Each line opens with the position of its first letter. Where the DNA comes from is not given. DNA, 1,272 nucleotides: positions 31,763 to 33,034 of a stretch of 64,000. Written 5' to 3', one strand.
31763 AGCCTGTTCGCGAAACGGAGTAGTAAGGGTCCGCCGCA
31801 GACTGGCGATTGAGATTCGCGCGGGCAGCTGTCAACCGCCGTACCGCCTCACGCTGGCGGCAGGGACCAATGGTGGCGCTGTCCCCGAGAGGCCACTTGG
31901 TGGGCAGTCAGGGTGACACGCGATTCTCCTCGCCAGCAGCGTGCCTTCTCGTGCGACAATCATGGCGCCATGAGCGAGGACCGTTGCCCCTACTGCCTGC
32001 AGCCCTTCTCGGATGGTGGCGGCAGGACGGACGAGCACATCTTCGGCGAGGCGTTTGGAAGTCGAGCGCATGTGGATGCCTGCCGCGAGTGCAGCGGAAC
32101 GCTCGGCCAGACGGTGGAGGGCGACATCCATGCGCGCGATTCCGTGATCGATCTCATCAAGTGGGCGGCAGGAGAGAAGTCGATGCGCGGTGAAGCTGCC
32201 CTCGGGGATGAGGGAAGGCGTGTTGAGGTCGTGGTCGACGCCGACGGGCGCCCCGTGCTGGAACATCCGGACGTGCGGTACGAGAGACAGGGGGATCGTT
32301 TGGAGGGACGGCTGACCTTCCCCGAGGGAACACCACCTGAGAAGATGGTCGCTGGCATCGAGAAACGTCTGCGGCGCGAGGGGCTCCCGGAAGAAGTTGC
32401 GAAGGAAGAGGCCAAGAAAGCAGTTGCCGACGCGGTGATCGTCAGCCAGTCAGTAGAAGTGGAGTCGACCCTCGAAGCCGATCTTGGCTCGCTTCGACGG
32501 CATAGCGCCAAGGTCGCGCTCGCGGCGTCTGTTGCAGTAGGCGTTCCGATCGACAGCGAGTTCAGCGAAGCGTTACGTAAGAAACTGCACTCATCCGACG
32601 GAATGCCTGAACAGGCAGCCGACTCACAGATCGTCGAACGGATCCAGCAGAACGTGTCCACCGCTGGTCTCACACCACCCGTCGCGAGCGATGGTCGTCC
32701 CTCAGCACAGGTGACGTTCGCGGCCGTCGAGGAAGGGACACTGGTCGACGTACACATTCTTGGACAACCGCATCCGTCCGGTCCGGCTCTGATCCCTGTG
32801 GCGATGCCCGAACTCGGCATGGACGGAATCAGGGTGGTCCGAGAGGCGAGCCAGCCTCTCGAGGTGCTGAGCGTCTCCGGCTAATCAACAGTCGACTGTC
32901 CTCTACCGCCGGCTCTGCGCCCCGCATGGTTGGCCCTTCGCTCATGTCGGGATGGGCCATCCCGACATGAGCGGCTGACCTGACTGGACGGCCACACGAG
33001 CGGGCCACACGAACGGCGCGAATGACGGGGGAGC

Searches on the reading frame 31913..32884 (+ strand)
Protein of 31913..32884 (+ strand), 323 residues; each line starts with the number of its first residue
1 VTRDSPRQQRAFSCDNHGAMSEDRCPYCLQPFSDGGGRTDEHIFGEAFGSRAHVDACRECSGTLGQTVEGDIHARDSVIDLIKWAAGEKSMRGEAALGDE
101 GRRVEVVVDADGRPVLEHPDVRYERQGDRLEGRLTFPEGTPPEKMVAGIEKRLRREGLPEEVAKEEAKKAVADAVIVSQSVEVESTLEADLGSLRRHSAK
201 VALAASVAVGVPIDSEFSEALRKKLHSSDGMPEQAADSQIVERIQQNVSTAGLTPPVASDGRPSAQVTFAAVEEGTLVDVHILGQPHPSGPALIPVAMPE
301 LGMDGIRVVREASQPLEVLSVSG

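Call 7: search_protein_families(library=pfam, proteins=[window:31913-32884:+], max_evalue=1)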
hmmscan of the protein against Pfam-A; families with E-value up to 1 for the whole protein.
window:31913-32884:+ (323 aa): 1 family
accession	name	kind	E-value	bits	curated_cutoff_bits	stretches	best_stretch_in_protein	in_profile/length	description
PF14279.12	HNH_5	-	8.8e-05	22.8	27.5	1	25-71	1-50/56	HNH endonuclease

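Call 8: search_protein_families(library=padloc, proteins=[window:31913-32884:+], max_evalue=1)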
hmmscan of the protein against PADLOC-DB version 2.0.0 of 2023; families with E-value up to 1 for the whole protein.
window:31913-32884:+ (323 aa): 0 families

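Call 9: search_protein_families(library=ncbifam, proteins=[window:31913-32884:+], max_evalue=1)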
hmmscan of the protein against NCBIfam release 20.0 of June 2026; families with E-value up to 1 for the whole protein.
window:31913-32884:+ (323 aa): 1 family
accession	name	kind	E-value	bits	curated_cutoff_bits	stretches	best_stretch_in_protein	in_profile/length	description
NF002729.0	PRK02625.1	equivalog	0.14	10.7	1117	1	88-181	302-398/626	DNA-directed RNA polymerase subunit gamma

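Call 14: find_homologous_proteins(query=window:31913-32884:+)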
Query window:31913-32884:+ (323 aa): 3 proteins with E <= 0.001 among 8000 candidates.
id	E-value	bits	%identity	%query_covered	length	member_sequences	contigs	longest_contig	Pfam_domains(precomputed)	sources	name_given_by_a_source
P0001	1.6e-192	657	100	94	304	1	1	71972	-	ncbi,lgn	-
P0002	9.3e-162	556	82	97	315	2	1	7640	-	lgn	-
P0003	3.3e-77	278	47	94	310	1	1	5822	-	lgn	-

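Call 15: find_encoding_contigs(protein=P0002, flank=10000)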
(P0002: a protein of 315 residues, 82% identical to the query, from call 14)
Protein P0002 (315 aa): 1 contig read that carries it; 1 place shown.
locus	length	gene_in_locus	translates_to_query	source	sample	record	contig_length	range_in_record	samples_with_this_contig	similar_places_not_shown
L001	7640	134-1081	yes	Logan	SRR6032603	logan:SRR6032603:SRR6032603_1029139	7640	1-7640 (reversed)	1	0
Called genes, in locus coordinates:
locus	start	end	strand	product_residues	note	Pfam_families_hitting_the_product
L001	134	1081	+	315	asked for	-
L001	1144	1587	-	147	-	-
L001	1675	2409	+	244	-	PF13560:HTH_31, PF01381:HTH_3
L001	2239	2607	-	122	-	-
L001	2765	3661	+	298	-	-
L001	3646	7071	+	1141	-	PF00270:DEAD, PF04851:ResIII, PF00271:Helicase_C (weak)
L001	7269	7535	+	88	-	-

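Call 16: find_encoding_contigs(protein=P0003, flank=10000)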
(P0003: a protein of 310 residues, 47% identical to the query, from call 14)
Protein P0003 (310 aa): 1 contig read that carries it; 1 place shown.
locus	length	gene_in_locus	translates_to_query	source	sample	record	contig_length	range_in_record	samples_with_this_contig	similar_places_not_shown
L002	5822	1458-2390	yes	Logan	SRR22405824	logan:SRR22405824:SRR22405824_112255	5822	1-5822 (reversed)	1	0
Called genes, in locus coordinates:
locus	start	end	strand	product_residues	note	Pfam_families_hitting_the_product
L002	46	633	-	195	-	PF13191:AAA_16 (faint), PF13671:AAA_33 (weak)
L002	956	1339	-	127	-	-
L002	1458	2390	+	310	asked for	-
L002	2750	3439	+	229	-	PF00378:ECH_1, PF16113:ECH_2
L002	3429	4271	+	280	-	PF13622:4HBT_3, PF20789:4HBT_3C, PF02551:Acyl_CoA_thio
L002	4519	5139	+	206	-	PF05721:PhyH (weak)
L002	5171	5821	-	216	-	?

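Call 17: find_encoding_contigs(protein=P0001, flank=10000)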
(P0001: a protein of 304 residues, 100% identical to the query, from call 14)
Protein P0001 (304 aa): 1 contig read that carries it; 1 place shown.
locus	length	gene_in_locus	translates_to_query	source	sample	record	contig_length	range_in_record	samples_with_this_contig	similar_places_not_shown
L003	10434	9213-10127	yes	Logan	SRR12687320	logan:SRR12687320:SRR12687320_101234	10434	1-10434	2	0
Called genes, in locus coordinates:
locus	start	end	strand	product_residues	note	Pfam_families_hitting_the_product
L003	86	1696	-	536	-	-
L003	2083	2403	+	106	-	-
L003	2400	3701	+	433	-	PF10463:Peptidase_U49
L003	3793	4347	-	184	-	-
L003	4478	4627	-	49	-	-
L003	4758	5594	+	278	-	-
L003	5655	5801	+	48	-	-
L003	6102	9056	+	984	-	PF05729:NACHT, PF24883:NPHP3_N (weak)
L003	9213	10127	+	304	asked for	-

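Call 25: list_cluster_members(proteins=[P0001, P0004])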
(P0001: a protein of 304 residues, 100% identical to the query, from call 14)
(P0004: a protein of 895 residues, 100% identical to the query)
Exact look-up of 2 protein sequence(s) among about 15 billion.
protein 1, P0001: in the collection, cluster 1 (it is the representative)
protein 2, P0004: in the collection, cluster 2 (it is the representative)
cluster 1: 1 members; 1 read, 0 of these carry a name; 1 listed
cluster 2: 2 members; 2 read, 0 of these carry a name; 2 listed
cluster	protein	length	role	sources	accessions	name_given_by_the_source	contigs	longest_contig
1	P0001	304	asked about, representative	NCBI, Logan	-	-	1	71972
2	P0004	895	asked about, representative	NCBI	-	-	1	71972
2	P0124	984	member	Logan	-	-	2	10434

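Call 27: search_solved_structures(query=A1, max_evalue=10, show_alignments=2)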
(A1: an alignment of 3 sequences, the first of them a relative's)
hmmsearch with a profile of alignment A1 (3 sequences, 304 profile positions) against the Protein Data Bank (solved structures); distinct sequences matched with E-value up to 10: 3.
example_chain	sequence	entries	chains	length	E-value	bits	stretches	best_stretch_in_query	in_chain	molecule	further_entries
1zvt_A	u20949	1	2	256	0.62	12.4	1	75-128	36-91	Topoisomerase IV subunit A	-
4mn4_A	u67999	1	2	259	0.63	12.3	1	75-128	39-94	DNA topoisomerase 4 subunit A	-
7yfz_t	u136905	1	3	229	1.1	11.5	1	114-141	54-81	Pam3 hub gp19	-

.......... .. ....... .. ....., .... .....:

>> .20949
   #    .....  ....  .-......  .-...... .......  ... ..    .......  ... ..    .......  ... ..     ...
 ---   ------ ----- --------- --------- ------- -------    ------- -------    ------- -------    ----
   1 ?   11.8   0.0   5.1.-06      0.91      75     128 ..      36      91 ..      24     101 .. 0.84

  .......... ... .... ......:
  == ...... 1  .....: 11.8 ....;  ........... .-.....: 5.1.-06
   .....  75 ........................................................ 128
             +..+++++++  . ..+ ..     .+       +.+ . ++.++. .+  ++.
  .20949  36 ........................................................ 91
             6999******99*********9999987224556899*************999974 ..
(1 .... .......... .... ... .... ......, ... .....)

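Call 29: search_protein_representatives(alignment_id=A1)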
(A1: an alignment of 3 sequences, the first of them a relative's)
Query: 3 sequences, 304 profile positions. Proteins with E-value up to 0.001 (for the whole library): 113; up to 1e-10: 32; up to 1e-30: 4. The best 113 are listed.
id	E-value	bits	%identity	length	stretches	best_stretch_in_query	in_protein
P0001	3.7e-177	604.3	-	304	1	1-304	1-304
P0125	5.2e-131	452.7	-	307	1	3-303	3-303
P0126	3.6e-69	249.6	-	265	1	46-300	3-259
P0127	5.9e-59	216.1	-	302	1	4-302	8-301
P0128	3.3e-24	102.0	-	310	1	4-279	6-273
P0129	2.0e-22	96.1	-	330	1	4-236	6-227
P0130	4.7e-17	78.5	-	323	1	3-292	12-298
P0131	2.0e-15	73.2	-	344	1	3-281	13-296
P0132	5.8e-15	71.6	-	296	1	3-262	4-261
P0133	3.0e-14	69.2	-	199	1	2-111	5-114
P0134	4.3e-14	68.8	-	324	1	5-206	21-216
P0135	4.6e-14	68.7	-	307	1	1-281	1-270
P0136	7.2e-14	68.0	-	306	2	4-76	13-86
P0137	9.1e-14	67.7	-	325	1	3-261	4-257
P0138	1.8e-13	66.7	-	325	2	5-79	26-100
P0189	9.5e-08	47.9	-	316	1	5-279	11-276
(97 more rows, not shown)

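Call 31: search_protein_families(library=pfam, alignment_id=A2, max_evalue=0.01)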
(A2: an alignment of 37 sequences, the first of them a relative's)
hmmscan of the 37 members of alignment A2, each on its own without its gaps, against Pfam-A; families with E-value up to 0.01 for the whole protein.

A. member 1, P0001 (304 aa): 1 family
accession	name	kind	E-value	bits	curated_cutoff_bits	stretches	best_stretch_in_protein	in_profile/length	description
PF14279.12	HNH_5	-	8.1e-05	22.9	27.5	1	6-52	1-50/56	HNH endonuclease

B. families by the number of members that match (of 37 scanned): 5 families
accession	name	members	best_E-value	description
PF14279.12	HNH_5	37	1.8e-10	HNH endonuclease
PF24042.1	DUF7351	3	0.0021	Domain of unknown function (DUF7351)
PF07622.18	DUF1583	1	0.0059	Protein of unknown function (DUF1583) C domain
PF02945.21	Endonuclease_7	1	0.0064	Recombination endonuclease VII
PF01844.29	HNH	1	0.008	HNH endonuclease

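Call 32: search_protein_families(library=padloc, alignment_id=A2, max_evalue=0.01)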
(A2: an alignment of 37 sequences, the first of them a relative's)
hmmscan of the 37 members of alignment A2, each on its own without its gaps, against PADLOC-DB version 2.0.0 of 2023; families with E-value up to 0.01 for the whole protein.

A. member 1, P0001 (304 aa): 0 families

B. families by the number of members that match (of 37 scanned): 0 families

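Call 33: search_protein_families(library=ncbifam, alignment_id=A2, max_evalue=0.01)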
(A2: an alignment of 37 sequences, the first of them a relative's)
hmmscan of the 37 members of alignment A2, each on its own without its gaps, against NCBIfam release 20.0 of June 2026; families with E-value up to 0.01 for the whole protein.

A. member 1, P0001 (304 aa): 0 families

B. families by the number of members that match (of 37 scanned): 2 families
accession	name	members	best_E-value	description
NF049971.1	CRISPR_Cas9d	1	0.004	type II CRISPR RNA-guided endonuclease Cas9d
NF005401.0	PRK06948.1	1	0.0063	ribonucleotide reductase-like protein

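Call 37: find_related_loci(query=A1, collection=genome_contigs, flank=10000)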
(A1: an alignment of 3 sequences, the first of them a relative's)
Query A1 (304 aa) in genome_contigs; peptide patterns used: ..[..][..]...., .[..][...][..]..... (x = any residue, [..] = any of these).
77 stretches matched a pattern, but none encodes a relative of the query by tblastn (E <= 1e-3).

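Call 38: find_homologous_proteins(query=A2, max_evalue=0.00001)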
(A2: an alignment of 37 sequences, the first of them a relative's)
Query A2 (37 sequences) (304 aa, profile of the alignment): 5 proteins with E <= 0.00001 among 8000 candidates.
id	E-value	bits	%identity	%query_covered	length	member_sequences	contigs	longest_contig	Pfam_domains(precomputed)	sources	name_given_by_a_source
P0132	3.3e-88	314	28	86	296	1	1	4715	PF14279.13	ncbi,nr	ncbi:hypothetical protein GHK86_03980, partial [Acidimicrobiaceae bacterium USS-CC1]|nr:hypothetical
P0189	1.4e-87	312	26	90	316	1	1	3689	PF14279.13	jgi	-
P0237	2.6e-81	292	26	93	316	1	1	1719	PF14279.13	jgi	jgi:hypothetical protein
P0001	1.2e-74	270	100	100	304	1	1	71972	-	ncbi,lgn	-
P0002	3.2e-67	245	83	100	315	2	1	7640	-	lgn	-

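Call 39: find_encoding_contigs(protein=P0127, flank=10000)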
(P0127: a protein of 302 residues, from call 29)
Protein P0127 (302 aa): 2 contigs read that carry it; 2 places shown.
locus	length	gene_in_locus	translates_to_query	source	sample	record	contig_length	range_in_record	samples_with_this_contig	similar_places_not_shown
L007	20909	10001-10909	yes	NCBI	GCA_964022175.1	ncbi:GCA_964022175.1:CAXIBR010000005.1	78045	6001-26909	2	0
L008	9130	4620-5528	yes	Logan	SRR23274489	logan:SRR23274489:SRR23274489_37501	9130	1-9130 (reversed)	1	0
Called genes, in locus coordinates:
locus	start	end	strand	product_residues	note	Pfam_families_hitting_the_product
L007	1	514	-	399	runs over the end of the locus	PF00005:ABC_tran, PF17912:OB_MalK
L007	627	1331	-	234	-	PF00565:SNase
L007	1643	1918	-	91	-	PF12728:HTH_17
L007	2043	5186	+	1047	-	PF08751:TrwC, PF00270:DEAD (faint), PF13086:AAA_11 (faint), PF13245:AAA_19, PF13604:AAA_30, PF22232:TraI_hel_assoc_N, PF27170:SH3_Rv2311 (weak), PF13538:UvrD_C_2 (weak), +1 more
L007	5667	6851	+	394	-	PF00145:DNA_methylase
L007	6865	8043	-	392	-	-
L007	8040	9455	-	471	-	PF07728:AAA_5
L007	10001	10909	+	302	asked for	PF14279:HNH_5 (weak)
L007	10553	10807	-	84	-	-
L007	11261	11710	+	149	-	PF11969:DcpS_C, PF01230:HIT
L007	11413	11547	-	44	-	-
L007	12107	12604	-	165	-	PF08937:ThsB_TIR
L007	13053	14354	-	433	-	PF00589:Phage_integrase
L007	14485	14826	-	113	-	PF00589:Phage_integrase (weak)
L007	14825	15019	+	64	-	-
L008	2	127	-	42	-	?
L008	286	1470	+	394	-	PF00145:DNA_methylase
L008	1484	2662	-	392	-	-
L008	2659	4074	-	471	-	PF07728:AAA_5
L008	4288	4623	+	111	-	-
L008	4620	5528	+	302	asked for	PF14279:HNH_5 (weak)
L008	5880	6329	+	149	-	PF11969:DcpS_C, PF01230:HIT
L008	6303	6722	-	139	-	-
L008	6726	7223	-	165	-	PF08937:ThsB_TIR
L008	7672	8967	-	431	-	PF00589:Phage_integrase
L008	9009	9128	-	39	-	?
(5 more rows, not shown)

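Call 40: find_encoding_contigs(protein=P0132, flank=10000)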
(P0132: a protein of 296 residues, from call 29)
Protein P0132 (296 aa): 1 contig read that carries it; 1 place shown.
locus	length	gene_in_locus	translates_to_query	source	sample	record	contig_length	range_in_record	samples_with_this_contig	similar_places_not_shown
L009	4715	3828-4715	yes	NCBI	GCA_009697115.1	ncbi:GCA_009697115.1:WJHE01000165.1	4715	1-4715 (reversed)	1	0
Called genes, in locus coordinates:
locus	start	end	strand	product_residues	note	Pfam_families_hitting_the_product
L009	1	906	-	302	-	?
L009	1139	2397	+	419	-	PF13276:HTH_21, PF00665:rve, PF13683:rve_3, PF13333:rve_2 (weak)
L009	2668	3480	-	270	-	-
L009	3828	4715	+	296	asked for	PF14279:HNH_5 (weak)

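Call 41: find_encoding_contigs(protein=P0189, flank=10000)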
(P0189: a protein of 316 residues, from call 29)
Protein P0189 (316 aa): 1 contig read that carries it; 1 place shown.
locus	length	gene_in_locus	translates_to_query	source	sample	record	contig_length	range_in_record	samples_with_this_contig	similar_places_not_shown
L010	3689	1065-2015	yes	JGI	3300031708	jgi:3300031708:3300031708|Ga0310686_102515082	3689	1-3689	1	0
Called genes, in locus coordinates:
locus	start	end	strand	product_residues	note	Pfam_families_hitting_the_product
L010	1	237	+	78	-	?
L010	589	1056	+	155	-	PF13744:HTH_37 (weak), PF13560:HTH_31, PF01381:HTH_3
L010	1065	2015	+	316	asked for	PF14279:HNH_5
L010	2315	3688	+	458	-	?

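Call 50: find_related_loci(query=A5, collection=genome_contigs, flank=6000)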
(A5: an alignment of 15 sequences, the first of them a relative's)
Query A5 (984 aa) in genome_contigs; peptide patterns used: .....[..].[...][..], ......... (x = any residue, [..] = any of these).
321 stretches matched a pattern; 250 encode a relative of the query (tblastn E <= 1e-3); the best 80 are kept; 80 distinct loci.
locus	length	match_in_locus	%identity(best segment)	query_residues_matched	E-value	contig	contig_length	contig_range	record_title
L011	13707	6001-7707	37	123-695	1e-109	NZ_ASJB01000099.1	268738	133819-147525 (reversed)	Amycolatopsis orientalis DSM 40040 = KCTC 9412 strain KCTC 9412T contig_45, whole genome shotgun sequence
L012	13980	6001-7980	33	107-779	1e-108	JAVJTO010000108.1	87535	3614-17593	MAG: Coleofasciculus sp. B1-GNL1-01 k141_9967, whole genome shotgun sequence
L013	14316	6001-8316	30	98-871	8e-108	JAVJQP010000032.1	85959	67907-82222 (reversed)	MAG: Coleofasciculus sp. D1-CHI-01 k141_37985, whole genome shotgun sequence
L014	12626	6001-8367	30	98-881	2e-107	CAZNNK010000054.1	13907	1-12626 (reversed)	MAG TPA_asm: uncultured Coleofasciculus sp. isolate binchicken_co15_51 genome assembly, contig: NODE_2827_length_13907_c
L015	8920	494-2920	30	98-903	1e-107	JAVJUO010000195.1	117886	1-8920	MAG: Coleofasciculus sp. C1-SOL-03 k141_9855, whole genome shotgun sequence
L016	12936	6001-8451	30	16-821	3e-107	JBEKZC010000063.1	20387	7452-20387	MAG: Verrucomicrobiota bacterium isolate SPRUCE 68 SPRUCE_68_63, whole genome shotgun sequence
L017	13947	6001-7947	34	155-821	4e-105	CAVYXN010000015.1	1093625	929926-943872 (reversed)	MAG: uncultured Acidobacteriota bacterium isolate MFD05705.bin.1.184 genome assembly, contig: contig_8470, whole genome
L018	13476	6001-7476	38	195-682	1e-104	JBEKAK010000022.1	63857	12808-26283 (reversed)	MAG: Terriglobia bacterium isolate SPRUCE 110 SPRUCE_110_22, whole genome shotgun sequence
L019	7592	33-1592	38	171-692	5e-103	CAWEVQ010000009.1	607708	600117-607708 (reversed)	MAG: uncultured Solirubrobacterales bacterium isolate MFD09222.bin.2.146 genome assembly, contig: contig_39284, whole ge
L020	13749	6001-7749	35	171-748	8e-103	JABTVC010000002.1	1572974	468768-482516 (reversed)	MAG: Planctomycetia bacterium isolate H5_AMX3 seq002, whole genome shotgun sequence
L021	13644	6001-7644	37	149-706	9e-103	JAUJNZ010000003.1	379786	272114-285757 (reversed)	MAG: Thermoleophilaceae bacterium isolate YX2bin45 opera_contig_63, whole genome shotgun sequence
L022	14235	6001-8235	30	86-815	1e-102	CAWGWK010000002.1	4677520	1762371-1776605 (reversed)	MAG: uncultured Acidobacteriota bacterium isolate MFD09206.bin.1.124 genome assembly, contig: contig_908, whole genome s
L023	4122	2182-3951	36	195-781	9e-104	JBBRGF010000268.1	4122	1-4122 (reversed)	MAG: Gemmatimonadales bacterium isolate Co_metawrap_2610 Cmw_2610_k141_21032935_length_4122_cov_5.9950, whole genome sho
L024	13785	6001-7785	34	98-691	1e-103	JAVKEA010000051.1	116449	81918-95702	MAG: Coleofasciculus sp. E2-BRE-01 k141_907, whole genome shotgun sequence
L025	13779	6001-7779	33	103-687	3e-100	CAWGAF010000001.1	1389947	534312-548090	MAG: uncultured Chloroflexia bacterium isolate MFD04408.bin.2.19 genome assembly, contig: contig_17373, whole genome sho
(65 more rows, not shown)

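Call 55: predict_structure(alignment_id=A2)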
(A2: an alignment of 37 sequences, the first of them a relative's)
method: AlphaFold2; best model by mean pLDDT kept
length: 304 residues; sequences in the alignment: 37
mean_pLDDT: 91.0   pTM: 0.84
mean pLDDT of the five models: 91.0, 89.8, 89.4, 88.2, 87.4
residues with pLDDT >= 90: 211; 70-90: 87; 50-70: 4; < 50: 2
segments of 3 or more residues with pLDDT < 50: none
pLDDT, mean of each block of 10 residues (from residue 1): 82 97 94 96 96 90 90 88 88 87 83 82 90 90 94 85 90 95 97 97 95 81 95 90 94 96 95 96 92 89 80
secondary structure, 60 per line:
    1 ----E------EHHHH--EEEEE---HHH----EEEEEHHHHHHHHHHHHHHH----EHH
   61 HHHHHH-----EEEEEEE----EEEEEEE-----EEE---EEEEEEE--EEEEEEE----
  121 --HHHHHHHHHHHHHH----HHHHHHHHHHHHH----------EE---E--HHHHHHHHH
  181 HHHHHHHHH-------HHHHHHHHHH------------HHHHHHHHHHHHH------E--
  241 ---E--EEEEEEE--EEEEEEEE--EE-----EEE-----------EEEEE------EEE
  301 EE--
elements in order: H13-16 E19-23 E34-38 H39-53 H59-66 E72-78 E83-89 E95-97 E101-107 E110-116 H123-136 H141-153 H172-189 H197-206 H219-231 E247-253 E256-263 E273-275 E287-291 E298-302
